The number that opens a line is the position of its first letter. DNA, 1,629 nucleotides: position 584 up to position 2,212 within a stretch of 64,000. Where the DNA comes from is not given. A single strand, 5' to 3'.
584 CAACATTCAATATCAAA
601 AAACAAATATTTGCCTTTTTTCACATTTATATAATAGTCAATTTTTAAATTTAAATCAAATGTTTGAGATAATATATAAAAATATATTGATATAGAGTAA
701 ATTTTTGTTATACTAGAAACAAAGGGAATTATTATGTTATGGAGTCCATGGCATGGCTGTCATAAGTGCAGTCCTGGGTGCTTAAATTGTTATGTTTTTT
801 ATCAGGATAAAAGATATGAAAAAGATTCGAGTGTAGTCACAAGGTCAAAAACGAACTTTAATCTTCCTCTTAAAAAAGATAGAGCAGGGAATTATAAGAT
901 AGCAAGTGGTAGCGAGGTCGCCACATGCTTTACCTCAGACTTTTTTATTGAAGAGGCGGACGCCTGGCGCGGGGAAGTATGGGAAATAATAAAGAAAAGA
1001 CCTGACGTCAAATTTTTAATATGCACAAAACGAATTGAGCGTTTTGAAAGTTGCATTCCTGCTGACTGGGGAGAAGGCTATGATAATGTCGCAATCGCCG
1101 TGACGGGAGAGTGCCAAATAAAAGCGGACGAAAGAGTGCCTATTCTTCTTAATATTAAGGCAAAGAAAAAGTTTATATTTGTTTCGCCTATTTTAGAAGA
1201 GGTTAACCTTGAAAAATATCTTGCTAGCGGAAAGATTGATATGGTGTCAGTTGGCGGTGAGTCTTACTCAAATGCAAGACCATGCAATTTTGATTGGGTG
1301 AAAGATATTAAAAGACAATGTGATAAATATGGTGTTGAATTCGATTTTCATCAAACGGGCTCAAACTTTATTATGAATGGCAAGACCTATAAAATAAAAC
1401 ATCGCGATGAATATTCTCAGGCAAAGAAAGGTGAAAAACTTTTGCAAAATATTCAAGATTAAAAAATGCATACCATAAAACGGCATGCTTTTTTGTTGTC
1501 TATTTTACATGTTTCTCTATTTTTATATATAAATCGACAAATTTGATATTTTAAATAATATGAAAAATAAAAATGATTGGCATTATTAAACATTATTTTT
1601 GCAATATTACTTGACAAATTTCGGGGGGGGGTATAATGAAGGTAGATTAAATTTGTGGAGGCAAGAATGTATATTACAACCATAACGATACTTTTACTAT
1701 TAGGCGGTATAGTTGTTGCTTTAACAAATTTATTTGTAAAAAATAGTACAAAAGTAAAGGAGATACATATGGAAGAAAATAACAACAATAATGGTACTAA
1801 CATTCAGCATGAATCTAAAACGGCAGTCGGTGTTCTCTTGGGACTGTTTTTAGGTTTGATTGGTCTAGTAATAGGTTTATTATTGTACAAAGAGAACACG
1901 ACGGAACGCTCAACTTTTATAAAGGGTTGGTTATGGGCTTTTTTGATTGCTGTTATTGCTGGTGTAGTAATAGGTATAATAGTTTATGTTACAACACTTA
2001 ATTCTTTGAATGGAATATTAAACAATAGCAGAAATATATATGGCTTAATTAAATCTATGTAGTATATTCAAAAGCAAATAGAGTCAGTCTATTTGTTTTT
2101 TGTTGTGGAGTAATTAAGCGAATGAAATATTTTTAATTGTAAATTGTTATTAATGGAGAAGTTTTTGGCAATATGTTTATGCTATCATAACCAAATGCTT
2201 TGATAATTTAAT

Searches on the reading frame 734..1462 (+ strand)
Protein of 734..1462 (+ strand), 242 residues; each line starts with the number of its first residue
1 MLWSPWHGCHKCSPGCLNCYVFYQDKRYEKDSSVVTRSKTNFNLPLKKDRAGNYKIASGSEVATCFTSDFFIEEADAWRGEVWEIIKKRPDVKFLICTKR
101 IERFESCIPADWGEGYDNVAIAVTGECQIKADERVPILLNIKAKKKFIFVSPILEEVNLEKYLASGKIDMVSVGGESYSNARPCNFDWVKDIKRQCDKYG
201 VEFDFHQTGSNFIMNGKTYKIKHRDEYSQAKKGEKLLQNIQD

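Call 74: search_protein_families(library=pfam, proteins=[window:734-1462:+])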
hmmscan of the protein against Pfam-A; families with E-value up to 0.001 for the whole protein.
window:734-1462:+ (242 aa): 2 families
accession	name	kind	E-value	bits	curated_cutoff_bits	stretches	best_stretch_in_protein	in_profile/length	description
PF07505.17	DUF5131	-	1.7e-42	146.1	28.9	1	3-215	11-222/243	Protein of unknown function (DUF5131)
PF17338.8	GP88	-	0.00046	20.5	24.4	0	67-123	107-158/230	Gene product 88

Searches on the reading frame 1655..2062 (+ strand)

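Call 74: search_protein_families(library=pfam, proteins=[window:1655-2062:+])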
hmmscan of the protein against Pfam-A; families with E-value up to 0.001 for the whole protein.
window:1655-2062:+ (135 aa): 1 family
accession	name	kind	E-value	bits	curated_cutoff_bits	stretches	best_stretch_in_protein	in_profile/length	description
PF09991.14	DUF2232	-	0.00066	19.4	27.8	1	56-117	57-121/290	Predicted membrane protein (DUF2232)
